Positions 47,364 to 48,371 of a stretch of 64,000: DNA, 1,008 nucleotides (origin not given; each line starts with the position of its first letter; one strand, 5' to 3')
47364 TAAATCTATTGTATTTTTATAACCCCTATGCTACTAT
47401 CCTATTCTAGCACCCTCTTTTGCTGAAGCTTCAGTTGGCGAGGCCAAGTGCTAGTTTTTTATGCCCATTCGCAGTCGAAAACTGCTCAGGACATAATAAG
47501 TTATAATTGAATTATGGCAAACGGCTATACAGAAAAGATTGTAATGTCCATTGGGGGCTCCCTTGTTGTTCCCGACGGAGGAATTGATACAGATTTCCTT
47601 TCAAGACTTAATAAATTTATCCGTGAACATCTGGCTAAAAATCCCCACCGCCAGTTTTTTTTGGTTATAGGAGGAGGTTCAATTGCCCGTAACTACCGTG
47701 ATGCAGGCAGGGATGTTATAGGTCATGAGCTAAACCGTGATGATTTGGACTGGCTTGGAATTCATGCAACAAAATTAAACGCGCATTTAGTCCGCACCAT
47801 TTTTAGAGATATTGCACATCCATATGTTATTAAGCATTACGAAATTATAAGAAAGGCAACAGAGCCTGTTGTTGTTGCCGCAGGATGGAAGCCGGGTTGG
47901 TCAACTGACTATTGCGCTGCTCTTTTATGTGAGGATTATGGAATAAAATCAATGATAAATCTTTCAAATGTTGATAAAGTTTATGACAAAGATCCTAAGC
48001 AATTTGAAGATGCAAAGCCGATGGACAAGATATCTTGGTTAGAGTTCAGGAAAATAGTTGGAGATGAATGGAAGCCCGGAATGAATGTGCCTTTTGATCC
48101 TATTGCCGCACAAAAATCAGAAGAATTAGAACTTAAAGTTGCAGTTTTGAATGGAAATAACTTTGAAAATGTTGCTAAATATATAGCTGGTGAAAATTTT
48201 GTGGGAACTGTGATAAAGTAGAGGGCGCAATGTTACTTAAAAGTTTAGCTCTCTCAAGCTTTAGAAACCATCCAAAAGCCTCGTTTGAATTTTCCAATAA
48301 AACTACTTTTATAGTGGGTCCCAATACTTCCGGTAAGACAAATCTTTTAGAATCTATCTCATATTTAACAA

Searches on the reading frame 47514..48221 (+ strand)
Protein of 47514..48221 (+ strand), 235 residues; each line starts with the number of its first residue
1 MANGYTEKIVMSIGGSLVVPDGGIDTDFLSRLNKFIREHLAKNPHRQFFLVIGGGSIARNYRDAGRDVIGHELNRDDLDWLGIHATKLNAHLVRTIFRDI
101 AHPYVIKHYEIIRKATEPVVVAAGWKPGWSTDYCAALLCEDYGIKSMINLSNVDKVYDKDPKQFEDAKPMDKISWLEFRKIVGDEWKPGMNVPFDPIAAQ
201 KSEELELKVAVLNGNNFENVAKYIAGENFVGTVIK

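Call 11: search_protein_families(library=pfam, proteins=[window:47514-48221:+])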
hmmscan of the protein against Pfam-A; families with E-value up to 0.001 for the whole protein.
window:47514-48221:+ (235 aa): 1 family
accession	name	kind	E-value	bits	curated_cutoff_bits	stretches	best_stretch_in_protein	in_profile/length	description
PF00696.33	AA_kinase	-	2.3e-24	86.8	24.9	1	8-213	2-234/234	Amino acid kinase family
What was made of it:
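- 47514..48221 (+): pyrH-like UMP kinase (amino-acid kinase family), the downstream syntenic anchor. Pfam PF00696, E 2.3e-24 (call 11).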

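Call 13: find_encoding_contigs(protein=window:47514-48221:+, flank=6000, max_places=10)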
Protein window:47514-48221:+ (235 aa): 8 contigs read that carry it; 4 places shown.
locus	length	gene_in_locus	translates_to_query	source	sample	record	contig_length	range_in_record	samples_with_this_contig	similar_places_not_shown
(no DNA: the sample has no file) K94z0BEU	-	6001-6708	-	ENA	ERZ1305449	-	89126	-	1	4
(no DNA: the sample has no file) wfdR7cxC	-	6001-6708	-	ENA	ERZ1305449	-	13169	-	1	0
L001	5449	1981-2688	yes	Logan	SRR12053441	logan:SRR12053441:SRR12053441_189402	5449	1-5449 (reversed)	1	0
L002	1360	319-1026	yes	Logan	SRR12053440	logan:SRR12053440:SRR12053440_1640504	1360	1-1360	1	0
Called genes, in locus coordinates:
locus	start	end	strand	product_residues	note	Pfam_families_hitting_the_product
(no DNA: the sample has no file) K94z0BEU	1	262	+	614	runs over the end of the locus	PF06480:FtsH_ext (weak), PF00004:AAA, PF07728:AAA_5 (weak), PF17862:AAA_lid_3, PF01434:Peptidase_M41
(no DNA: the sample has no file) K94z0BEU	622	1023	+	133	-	PF06790:UPF0259 (weak), PF25231:DUF7847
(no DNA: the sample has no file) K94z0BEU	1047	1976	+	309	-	PF02739:5_3_exonuc_N, PF01367:5_3_exonuc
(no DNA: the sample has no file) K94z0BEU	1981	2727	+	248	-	-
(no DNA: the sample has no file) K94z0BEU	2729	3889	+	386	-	PF13439:Glyco_transf_4, PF00534:Glycos_transf_1, PF13692:Glyco_trans_1_4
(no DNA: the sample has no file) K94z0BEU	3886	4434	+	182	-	-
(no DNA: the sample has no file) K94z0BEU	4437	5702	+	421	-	PF05977:MFS_3, PF07690:MFS_1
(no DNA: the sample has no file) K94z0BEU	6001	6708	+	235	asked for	PF00696:AA_kinase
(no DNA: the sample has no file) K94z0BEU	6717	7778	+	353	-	PF02463:SMC_N, PF13175:AAA_15, PF13476:AAA_23, PF13304:AAA_21 (weak)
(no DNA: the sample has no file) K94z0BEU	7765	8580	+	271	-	PF01256:Carb_kinase, PF02110:HK (weak)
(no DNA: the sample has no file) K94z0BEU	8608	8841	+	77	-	-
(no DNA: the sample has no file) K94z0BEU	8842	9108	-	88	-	PF18898:DUF5654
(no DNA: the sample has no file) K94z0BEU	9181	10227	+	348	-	PF02661:Fic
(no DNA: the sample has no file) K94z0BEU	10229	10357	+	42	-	-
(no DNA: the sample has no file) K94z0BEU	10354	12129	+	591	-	PF04675:DNA_ligase_A_N, PF01068:DNA_ligase_A_M, PF04679:DNA_ligase_A_C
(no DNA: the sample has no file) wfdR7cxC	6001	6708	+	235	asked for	PF00696:AA_kinase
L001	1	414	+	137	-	?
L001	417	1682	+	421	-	PF05977:MFS_3, PF07690:MFS_1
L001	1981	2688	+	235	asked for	PF00696:AA_kinase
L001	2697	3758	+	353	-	PF02463:SMC_N, PF13175:AAA_15, PF13476:AAA_23, PF13304:AAA_21 (weak)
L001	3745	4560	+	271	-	PF01256:Carb_kinase, PF02110:HK (weak)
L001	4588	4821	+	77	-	-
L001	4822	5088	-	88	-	PF18898:DUF5654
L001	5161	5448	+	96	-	?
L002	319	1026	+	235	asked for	PF00696:AA_kinase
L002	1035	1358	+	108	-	?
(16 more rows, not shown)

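Call 14: find_related_loci(query=window:47514-48218:+, collection=genome_contigs, flank=6000)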
Query window:47514-48218:+ (235 aa) in genome_contigs; peptide patterns used: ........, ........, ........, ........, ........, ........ (x = any residue, [..] = any of these).
60 stretches matched a pattern; 12 encode a relative of the query (tblastn E <= 1e-3); 12 distinct loci.
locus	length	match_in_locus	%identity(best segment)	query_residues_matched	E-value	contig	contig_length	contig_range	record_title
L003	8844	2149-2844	75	3-235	3e-123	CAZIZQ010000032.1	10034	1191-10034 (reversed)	MAG TPA_asm: uncultured Gammaproteobacteria bacterium isolate binchicken_co251_1011 genome assembly, contig: NODE_9502_l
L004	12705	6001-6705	69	1-235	5e-118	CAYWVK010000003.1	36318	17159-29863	MAG TPA_asm: uncultured Gammaproteobacteria bacterium isolate SRP192927_co6_216 genome assembly, contig: NODE_1956_lengt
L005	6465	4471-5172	69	1-234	3e-117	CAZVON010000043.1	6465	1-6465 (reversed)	MAG TPA_asm: uncultured Gammaproteobacteria bacterium isolate SRP269290_co3_805 genome assembly, contig: NODE_17478_leng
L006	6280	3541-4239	67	1-234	1e-113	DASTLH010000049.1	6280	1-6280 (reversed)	MAG TPA_asm: Patescibacteria group bacterium isolate SMAG_U2653 k141_97960, whole genome shotgun sequence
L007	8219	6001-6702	66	1-235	5e-113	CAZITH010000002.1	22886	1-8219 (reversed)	MAG TPA_asm: uncultured Gammaproteobacteria bacterium isolate SRP135725_co1_94 genome assembly, contig: NODE_2743_length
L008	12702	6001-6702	67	1-235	2e-112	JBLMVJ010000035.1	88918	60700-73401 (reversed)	MAG: Candidatus Levyibacteriota bacterium isolate MAG318 PRJNA960887_bin9_renamed_34, whole genome shotgun sequence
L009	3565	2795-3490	67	4-235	2e-114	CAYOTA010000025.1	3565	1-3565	MAG TPA_asm: uncultured Gammaproteobacteria bacterium isolate SRP302895_co1_52 genome assembly, contig: NODE_59515_lengt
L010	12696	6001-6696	68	4-235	9e-111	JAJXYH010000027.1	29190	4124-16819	MAG: bacterium isolate BP6.bin75 NODE_2136_length_29190_cov_1.920173, whole genome shotgun sequence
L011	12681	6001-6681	68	7-234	9e-110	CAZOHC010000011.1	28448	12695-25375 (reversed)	MAG TPA_asm: uncultured Gammaproteobacteria bacterium isolate SRP144015_co1_130 genome assembly, contig: NODE_849_length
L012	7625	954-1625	64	1-224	5e-107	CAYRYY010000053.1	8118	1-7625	MAG TPA_asm: uncultured Gammaproteobacteria bacterium isolate SRP286056_co1_491 genome assembly, contig: NODE_11869_leng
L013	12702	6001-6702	66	1-235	1e-112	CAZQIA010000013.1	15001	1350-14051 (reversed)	MAG TPA_asm: uncultured Gammaproteobacteria bacterium isolate SRP173033_co3_77 genome assembly, contig: NODE_5096_length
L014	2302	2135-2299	73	1-56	2e-22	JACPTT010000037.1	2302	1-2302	MAG: Candidatus Levyibacteriota bacterium isolate NC_groundwater_739_Ag_S-0.65um_41_9 S37_SO-6_scaffold_36937, whole gen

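Call 35: find_homologous_proteins(query=window:47514-48218:+, max_evalue=1e-80)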
Query window:47514-48218:+ (235 aa): 2371 proteins with E <= 1e-80 among 6092 candidates; the best 120 are listed.
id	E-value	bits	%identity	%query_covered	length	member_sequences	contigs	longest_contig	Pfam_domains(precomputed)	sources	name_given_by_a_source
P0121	1.2e-157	541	100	100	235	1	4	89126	PF00696.34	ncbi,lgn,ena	-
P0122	2.4e-138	478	86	100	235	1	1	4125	PF00696.34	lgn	-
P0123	6.5e-138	476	88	100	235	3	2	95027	PF00696.34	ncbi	-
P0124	1.0e-137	476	86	100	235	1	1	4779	PF00696.34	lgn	-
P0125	1.4e-136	472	86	100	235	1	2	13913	PF00696.34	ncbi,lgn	-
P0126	1.5e-136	472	85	100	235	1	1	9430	PF00696.34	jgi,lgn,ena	-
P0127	7.4e-136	469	84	100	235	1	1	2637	PF00696.34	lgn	-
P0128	7.8e-136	469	84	100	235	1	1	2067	PF00696.34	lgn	-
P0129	1.2e-135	469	83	100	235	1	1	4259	PF00696.34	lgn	-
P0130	1.3e-135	469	85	100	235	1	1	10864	PF00696.34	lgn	-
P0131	1.9e-135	468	84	100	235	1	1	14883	PF00696.34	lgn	-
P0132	7.6e-135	466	85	100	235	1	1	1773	PF00696.34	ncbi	ncbi:MAG: UMP kinase [Candidatus Levyibacteriota bacterium]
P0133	2.5e-134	464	83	100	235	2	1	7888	PF00696.34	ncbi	ncbi:MAG: UMP kinase [Candidatus Levyibacteriota bacterium]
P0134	1.6e-133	462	84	100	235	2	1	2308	PF00696.34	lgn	-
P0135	6.0e-133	460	83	100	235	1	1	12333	PF00696.34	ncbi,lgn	-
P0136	1.5e-132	459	83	100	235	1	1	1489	PF00696.34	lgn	-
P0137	2.6e-131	455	81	100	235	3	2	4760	PF00696.34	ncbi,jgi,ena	-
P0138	2.1e-129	448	82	100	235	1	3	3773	PF00696.34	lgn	-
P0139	3.6e-129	448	83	96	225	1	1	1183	PF00696.34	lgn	-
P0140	4.4e-127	441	80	100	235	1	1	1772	PF00696.34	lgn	-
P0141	9.2e-127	440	77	100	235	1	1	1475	PF00696.34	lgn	-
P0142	8.2e-126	437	77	100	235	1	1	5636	PF00696.34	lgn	-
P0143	3.4e-125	435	77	100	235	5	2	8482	PF00696.34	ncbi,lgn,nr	ncbi:MAG: UMP kinase [Candidatus Levybacteria bacterium]|nr:UMP kinase [Candidatus Levybacteria bact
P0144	4.2e-125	434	77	100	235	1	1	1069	PF00696.34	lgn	-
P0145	5.1e-125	434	76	100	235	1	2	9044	PF00696.34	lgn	-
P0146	5.8e-125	434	75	100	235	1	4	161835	PF00696.34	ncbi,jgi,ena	-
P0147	8.9e-125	433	76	100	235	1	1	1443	PF00696.34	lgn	-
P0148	1.1e-124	433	77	100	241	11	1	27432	PF00696.34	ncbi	-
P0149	2.4e-124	432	77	99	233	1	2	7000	PF00696.34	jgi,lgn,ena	jgi:uridylate kinase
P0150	2.4e-124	432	78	99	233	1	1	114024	PF00696.34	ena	-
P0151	3.0e-124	431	78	99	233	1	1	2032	PF00696.34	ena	-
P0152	3.0e-124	431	78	99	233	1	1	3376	PF00696.34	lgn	-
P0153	3.0e-124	431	76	100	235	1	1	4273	PF00696.34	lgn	-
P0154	3.0e-124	431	76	100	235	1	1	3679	PF00696.34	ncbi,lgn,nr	ncbi:MAG: UMP kinase [bacterium]|nr:UMP kinase [bacterium]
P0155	3.3e-124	431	78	99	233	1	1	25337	PF00696.34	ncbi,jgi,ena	-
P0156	3.3e-124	431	77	100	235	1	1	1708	PF00696.34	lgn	-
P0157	4.7e-124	431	78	99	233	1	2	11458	PF00696.34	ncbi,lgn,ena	-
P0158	5.0e-124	431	76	100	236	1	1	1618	PF00696.34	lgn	-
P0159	9.0e-124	430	76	100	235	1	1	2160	PF00696.34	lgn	-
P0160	1.2e-123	429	78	99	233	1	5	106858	PF00696.34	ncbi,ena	-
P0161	1.8e-123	429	75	100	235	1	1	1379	PF00696.34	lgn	-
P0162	2.1e-123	429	79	96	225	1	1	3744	PF00696.34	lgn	-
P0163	3.2e-123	428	78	99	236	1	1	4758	PF00696.34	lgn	-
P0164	4.6e-123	428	78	99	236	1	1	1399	PF00696.34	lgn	-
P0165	4.8e-123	427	75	100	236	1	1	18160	PF00696.34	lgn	-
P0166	5.0e-123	427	77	100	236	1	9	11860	PF00696.34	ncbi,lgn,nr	ncbi:MAG: UMP kinase [Candidatus Levybacteria bacterium]|nr:UMP kinase [Candidatus Levybacteria bact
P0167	5.6e-123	427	76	100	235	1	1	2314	PF00696.34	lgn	-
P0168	5.7e-123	427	75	100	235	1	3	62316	PF00696.34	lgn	-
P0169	1.1e-122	426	77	99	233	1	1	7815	PF00696.34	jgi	jgi:uridylate kinase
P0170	1.8e-122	426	76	100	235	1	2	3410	PF00696.34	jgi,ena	jgi:uridylate kinase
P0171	2.0e-122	425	74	100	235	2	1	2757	PF00696.34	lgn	-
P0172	2.1e-122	425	74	100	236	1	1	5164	PF00696.34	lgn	-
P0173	3.5e-122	425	74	100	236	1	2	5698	PF00696.34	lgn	-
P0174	5.3e-122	424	77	99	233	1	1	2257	PF00696.34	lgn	-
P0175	5.8e-122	424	76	99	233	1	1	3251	PF00696.34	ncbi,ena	-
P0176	7.1e-122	424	74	100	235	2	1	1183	PF00696.34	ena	-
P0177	1.3e-121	423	74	100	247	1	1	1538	PF00696.34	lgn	-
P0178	1.4e-121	423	77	99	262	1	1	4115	PF00696.34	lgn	-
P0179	1.4e-121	423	76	100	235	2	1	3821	PF00696.34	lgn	-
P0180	1.6e-121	422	74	100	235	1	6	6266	PF00696.34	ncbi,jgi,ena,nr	ncbi:MAG: Aspartate/glutamate/uridylate kinase [Microgenomates group bacterium GW2011_GWA2_37_6]|nr:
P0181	1.9e-121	422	77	99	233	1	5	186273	PF00696.34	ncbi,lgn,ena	-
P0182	1.9e-121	422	74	100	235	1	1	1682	PF00696.34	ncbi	-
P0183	2.4e-121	422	76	95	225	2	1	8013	PF00696.34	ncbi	-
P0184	2.8e-121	422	75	99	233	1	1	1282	PF00696.34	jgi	jgi:uridylate kinase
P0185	4.0e-121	421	79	96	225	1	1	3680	PF00696.34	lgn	-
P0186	5.8e-121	421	73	100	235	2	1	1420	PF00696.34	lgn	-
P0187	6.2e-121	421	77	99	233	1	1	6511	PF00696.34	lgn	-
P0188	7.1e-121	420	73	99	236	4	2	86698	PF00696.34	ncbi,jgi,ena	-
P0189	7.8e-121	420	72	100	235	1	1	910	PF00696.34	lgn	-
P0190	8.8e-121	420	74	99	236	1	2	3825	PF00696.34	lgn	-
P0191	1.2e-120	420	76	99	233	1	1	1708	PF00696.34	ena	-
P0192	1.3e-120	420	71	100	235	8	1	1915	PF00696.34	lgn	-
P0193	1.4e-120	419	74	100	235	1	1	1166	PF00696.34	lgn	-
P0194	1.5e-120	419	76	99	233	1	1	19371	PF00696.34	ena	-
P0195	1.7e-120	419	73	100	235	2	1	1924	PF00696.34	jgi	jgi:uridylate kinase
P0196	2.3e-120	419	77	99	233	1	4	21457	PF00696.34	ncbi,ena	-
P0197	2.8e-120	418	74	100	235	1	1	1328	PF00696.34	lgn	-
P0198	3.4e-120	418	79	96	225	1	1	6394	PF00696.34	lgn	-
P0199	3.4e-120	418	74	99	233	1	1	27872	PF00696.34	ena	-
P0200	3.6e-120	418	75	99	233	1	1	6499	PF00696.34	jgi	jgi:uridylate kinase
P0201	3.9e-120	418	73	100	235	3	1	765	PF00696.34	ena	-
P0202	4.8e-120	418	71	100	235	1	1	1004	PF00696.34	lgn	-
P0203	4.8e-120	418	74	100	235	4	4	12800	PF00696.34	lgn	-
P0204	5.7e-120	417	77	99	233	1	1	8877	PF00696.34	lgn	-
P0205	6.0e-120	417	78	96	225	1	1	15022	PF00696.34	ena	-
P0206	6.4e-120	417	72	100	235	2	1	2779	PF00696.34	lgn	-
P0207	6.8e-120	417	75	100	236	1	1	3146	PF00696.34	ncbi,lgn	-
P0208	6.9e-120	417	73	100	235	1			PF00696.34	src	-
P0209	7.4e-120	417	77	99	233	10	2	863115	PF00696.34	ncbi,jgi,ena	-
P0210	7.7e-120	417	75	99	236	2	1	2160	PF00696.34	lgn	-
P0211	8.2e-120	417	74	99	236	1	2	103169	PF00696.34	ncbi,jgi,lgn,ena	-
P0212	8.9e-120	417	76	100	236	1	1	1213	PF00696.34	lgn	-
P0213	1.1e-119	416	75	100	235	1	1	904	PF00696.34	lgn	-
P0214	1.2e-119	416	74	100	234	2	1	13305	PF00696.34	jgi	-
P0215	1.3e-119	416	75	99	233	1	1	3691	PF00696.34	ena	-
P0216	1.3e-119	416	75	99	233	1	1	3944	PF00696.34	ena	-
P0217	1.3e-119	416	75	99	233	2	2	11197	PF00696.34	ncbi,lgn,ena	-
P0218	1.4e-119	416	72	99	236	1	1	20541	PF00696.34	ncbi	-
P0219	1.5e-119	416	74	100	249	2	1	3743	PF00696.34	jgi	-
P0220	1.8e-119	416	74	99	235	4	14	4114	PF00696.34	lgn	-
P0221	2.5e-119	415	75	99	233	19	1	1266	PF00696.34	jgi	jgi:uridylate kinase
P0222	2.7e-119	415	73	100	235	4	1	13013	PF00696.34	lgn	-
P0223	3.2e-119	415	75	99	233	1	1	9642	PF00696.34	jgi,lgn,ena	jgi:uridylate kinase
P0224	3.6e-119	415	72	100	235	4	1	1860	PF00696.34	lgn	-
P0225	4.8e-119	414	76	99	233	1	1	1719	PF00696.34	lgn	-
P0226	4.8e-119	414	73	100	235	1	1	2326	PF00696.34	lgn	-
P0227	5.3e-119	414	73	100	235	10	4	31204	PF00696.34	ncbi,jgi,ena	-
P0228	5.5e-119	414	72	100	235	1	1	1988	PF00696.34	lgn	-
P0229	6.4e-119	414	74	100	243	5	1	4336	PF00696.34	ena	-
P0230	9.5e-119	413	72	100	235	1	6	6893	PF00696.34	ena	-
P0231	9.6e-119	413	72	100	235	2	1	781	PF00696.34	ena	-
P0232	1.0e-118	413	73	100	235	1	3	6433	PF00696.34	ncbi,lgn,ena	ncbi:MAG: UMP kinase [Patescibacteria group bacterium]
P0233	1.1e-118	413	73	100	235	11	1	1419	PF00696.34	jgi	jgi:uridylate kinase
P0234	1.1e-118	413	74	100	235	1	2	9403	PF00696.34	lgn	-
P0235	1.3e-118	413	73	100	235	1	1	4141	PF00696.34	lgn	-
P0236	1.4e-118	413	76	99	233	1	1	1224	PF00696.34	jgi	jgi:uridylate kinase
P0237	1.6e-118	413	73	100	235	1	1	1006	PF00696.34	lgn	-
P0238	1.8e-118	413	73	100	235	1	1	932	PF00696.34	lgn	-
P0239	2.4e-118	412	74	100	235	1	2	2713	PF00696.34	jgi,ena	-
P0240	3.1e-118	412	74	100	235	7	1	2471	PF00696.34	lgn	-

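Call 36: find_encoding_contigs(protein=P0123, flank=5000, max_places=2)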
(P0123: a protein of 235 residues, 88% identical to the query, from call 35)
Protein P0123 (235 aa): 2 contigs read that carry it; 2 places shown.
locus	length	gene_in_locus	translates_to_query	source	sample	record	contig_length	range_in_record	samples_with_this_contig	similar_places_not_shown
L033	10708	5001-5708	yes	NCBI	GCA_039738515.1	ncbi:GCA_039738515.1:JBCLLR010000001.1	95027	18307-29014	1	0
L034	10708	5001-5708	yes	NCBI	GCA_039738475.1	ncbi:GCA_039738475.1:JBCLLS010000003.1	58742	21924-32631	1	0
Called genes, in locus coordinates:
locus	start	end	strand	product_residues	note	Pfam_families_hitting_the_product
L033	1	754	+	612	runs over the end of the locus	PF00004:AAA, PF07728:AAA_5 (weak), PF17862:AAA_lid_3, PF01434:Peptidase_M41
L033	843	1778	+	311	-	PF02739:5_3_exonuc_N, PF01367:5_3_exonuc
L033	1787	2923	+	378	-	PF13439:Glyco_transf_4, PF00534:Glycos_transf_1, PF13692:Glyco_trans_1_4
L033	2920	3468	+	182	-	-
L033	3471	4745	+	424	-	PF05977:MFS_3 (weak), PF07690:MFS_1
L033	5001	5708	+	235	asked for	PF00696:AA_kinase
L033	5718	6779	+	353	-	PF02463:SMC_N, PF13175:AAA_15, PF13476:AAA_23, PF13304:AAA_21 (faint)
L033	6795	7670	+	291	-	PF01256:Carb_kinase, PF02110:HK (weak)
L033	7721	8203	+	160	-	-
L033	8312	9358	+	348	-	PF02661:Fic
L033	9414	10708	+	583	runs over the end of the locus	PF04675:DNA_ligase_A_N, PF01068:DNA_ligase_A_M, PF04679:DNA_ligase_A_C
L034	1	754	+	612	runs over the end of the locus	PF00004:AAA, PF07728:AAA_5 (weak), PF17862:AAA_lid_3, PF01434:Peptidase_M41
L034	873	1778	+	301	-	PF02739:5_3_exonuc_N, PF01367:5_3_exonuc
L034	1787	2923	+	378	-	PF13439:Glyco_transf_4, PF00534:Glycos_transf_1, PF13692:Glyco_trans_1_4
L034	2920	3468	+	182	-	-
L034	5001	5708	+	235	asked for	PF00696:AA_kinase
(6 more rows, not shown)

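Call 37: find_encoding_contigs(protein=P0125, flank=5000, max_places=2)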
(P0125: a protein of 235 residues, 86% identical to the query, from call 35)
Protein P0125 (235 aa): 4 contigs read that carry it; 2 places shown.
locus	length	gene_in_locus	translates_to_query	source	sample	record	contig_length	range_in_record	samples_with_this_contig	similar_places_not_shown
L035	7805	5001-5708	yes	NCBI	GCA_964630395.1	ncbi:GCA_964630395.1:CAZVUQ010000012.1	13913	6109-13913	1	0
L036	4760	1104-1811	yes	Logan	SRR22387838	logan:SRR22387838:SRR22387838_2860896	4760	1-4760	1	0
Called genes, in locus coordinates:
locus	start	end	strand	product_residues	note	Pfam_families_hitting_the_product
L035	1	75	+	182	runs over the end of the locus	-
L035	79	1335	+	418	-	PF05977:MFS_3, PF13347:MFS_2 (weak), PF07690:MFS_1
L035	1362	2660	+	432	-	PF00561:Abhydrolase_1, PF12146:Hydrolase_4, PF12697:Abhydrolase_6 (weak), PF03096:Ndr (faint)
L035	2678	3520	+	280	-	PF01149:Fapy_DNA_glyco, PF06831:H2TH, PF06827:zf-FPG_IleRS (weak)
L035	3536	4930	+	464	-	-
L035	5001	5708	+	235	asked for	PF00696:AA_kinase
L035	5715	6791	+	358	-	PF02463:SMC_N, PF13175:AAA_15, PF13476:AAA_23, PF13514:AAA_27 (weak), PF13304:AAA_21 (weak)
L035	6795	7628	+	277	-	PF01256:Carb_kinase, PF08543:Phos_pyr_kin (weak), PF02110:HK (weak)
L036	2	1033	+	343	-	?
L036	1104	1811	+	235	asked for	PF00696:AA_kinase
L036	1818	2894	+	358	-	PF02463:SMC_N, PF13175:AAA_15, PF13476:AAA_23, PF13514:AAA_27 (weak), PF13304:AAA_21 (weak)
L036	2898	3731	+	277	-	PF01256:Carb_kinase, PF02110:HK (weak)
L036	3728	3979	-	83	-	PF18898:DUF5654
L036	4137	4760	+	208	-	?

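Call 38: find_encoding_contigs(protein=P0131, flank=5000, max_places=2)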
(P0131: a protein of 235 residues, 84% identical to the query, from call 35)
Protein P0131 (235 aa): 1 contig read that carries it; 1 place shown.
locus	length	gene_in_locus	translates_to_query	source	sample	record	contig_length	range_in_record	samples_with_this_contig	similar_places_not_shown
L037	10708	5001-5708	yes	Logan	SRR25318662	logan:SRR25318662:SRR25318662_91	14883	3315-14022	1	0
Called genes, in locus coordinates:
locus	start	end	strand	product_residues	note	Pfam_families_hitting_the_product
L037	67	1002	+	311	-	PF02739:5_3_exonuc_N, PF01367:5_3_exonuc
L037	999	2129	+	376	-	PF13439:Glyco_transf_4, PF20706:GT4-conflict (weak), PF00534:Glycos_transf_1, PF13692:Glyco_trans_1_4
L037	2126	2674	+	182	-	-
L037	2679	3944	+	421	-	PF05977:MFS_3, PF07690:MFS_1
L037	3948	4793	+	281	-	PF01149:Fapy_DNA_glyco, PF06831:H2TH, PF06827:zf-FPG_IleRS (weak)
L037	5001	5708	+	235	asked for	PF00696:AA_kinase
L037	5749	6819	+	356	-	PF02463:SMC_N, PF13175:AAA_15, PF13476:AAA_23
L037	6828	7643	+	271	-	PF01256:Carb_kinase, PF02110:HK (faint)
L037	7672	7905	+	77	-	-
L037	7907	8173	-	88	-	PF18898:DUF5654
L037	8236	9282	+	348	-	PF02661:Fic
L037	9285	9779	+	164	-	-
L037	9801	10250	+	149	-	PF00072:Response_reg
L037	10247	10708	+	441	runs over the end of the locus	?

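Call 39: find_encoding_contigs(protein=P0122, flank=5000, max_places=2)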
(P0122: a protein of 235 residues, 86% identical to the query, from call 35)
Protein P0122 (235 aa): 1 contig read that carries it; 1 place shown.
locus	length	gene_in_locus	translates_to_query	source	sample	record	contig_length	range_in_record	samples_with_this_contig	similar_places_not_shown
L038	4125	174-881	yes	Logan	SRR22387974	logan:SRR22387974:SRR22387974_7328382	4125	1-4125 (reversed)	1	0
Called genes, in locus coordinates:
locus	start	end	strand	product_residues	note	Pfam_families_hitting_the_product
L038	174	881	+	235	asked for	PF00696:AA_kinase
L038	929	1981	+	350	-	PF02463:SMC_N, PF13175:AAA_15, PF13476:AAA_23, PF13304:AAA_21 (weak)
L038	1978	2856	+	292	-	PF01256:Carb_kinase, PF02110:HK (weak)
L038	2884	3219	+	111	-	-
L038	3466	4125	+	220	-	?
